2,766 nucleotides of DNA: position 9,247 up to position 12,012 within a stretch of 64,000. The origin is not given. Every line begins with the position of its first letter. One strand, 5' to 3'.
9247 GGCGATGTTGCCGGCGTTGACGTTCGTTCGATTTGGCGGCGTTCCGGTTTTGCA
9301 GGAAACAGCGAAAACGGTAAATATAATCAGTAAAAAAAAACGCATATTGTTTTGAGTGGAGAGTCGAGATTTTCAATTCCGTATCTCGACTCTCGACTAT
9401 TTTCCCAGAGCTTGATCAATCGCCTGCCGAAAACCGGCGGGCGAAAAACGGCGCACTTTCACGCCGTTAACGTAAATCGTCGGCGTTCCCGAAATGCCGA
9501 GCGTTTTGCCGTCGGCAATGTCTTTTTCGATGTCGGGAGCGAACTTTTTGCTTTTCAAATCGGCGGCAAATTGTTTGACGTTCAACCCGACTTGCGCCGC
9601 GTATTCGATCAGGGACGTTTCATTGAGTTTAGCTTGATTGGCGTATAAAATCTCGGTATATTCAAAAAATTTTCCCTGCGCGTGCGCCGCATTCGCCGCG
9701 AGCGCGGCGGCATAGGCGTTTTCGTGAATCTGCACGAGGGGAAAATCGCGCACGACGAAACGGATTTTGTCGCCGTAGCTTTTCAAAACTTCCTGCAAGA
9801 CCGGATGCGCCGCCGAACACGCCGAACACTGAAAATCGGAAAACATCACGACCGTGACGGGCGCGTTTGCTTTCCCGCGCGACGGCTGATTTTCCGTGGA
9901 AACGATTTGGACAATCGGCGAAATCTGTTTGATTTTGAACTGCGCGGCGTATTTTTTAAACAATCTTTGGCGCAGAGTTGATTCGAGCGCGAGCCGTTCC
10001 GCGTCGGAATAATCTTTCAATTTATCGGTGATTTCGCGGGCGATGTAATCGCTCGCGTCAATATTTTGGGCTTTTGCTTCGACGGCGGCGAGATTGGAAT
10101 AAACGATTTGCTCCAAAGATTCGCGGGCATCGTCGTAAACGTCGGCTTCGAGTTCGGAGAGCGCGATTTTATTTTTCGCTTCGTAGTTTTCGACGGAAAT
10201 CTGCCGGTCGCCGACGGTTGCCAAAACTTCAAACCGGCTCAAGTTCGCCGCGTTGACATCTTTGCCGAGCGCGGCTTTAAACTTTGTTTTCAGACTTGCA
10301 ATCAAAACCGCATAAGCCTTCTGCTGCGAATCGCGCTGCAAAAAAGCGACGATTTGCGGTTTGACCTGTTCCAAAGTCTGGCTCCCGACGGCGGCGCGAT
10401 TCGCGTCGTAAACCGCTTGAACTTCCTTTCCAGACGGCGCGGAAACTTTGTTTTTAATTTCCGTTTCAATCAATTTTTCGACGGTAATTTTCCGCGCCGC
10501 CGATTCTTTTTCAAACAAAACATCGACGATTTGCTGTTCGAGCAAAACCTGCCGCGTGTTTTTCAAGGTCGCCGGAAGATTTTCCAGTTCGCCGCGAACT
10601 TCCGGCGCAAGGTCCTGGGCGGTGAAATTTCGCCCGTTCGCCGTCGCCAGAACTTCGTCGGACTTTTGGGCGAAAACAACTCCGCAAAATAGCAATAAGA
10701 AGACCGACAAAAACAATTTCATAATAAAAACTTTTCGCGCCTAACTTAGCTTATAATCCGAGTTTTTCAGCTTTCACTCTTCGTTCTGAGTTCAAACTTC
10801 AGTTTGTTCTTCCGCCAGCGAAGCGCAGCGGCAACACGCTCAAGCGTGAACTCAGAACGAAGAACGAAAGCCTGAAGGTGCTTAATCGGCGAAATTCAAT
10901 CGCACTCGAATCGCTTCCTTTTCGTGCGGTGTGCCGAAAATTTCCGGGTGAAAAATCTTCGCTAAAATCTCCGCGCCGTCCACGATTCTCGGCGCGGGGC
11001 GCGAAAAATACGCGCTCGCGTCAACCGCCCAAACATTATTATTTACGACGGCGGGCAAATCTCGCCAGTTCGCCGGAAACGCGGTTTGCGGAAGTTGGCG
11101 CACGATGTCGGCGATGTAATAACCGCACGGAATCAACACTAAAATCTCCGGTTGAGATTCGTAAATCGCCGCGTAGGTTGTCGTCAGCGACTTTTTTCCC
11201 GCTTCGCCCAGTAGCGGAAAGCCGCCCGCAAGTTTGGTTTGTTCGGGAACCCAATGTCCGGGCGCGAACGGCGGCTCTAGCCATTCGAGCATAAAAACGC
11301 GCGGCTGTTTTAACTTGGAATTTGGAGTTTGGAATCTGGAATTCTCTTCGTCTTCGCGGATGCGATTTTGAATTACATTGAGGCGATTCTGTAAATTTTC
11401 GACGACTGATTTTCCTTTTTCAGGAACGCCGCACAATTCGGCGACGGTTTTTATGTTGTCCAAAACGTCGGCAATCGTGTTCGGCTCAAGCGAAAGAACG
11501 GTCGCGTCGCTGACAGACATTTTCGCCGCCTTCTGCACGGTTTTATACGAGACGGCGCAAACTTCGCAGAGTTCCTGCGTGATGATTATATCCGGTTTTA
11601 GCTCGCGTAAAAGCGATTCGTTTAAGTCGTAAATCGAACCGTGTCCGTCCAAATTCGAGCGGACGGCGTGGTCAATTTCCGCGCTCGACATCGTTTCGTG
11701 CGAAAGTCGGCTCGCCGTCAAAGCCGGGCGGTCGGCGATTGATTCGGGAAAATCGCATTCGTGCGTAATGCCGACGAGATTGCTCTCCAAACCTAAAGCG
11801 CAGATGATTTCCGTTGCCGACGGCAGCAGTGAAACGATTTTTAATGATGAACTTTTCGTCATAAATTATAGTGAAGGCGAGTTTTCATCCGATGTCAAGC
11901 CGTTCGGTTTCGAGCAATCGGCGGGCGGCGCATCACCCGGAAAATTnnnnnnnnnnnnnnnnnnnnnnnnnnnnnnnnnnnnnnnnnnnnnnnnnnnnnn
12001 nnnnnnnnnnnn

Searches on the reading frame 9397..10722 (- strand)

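Call 46: search_protein_families(library=pfam, proteins=[window:9397-10722:-], max_evalue=0.001)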
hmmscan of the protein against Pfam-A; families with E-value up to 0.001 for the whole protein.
window:9397-10722:- (441 aa): 5 families
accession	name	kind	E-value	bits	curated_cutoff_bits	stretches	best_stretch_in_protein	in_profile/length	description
PF13462.12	Thioredoxin_4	-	4.6e-32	111.9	23.2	1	276-436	2-164/165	Thioredoxin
PF01323.26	DSBA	-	1e-16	61.8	25.6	1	290-422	1-176/191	DSBA-like thioredoxin domain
PF13743.12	Thioredoxin_5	-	1.7e-07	31.6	27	1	253-418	20-163/186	Thioredoxin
PF13098.12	Thioredoxin_2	-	0.00026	21.7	27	0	286-418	4-81/104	Thioredoxin-like domain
PF13624.11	SurA_N_3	-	0.00055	20.2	27.2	0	3-87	16-115/162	SurA-like N-terminal domain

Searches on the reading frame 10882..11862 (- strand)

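Call 46: search_protein_families(library=pfam, proteins=[window:10882-11862:-], max_evalue=0.001)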
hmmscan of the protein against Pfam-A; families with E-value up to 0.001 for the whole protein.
window:10882-11862:- (326 aa): 1 family
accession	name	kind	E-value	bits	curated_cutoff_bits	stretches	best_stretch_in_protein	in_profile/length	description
PF01497.23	Peripla_BP_2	-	2e-11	44.2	27.5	1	9-283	1-234/235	Periplasmic binding protein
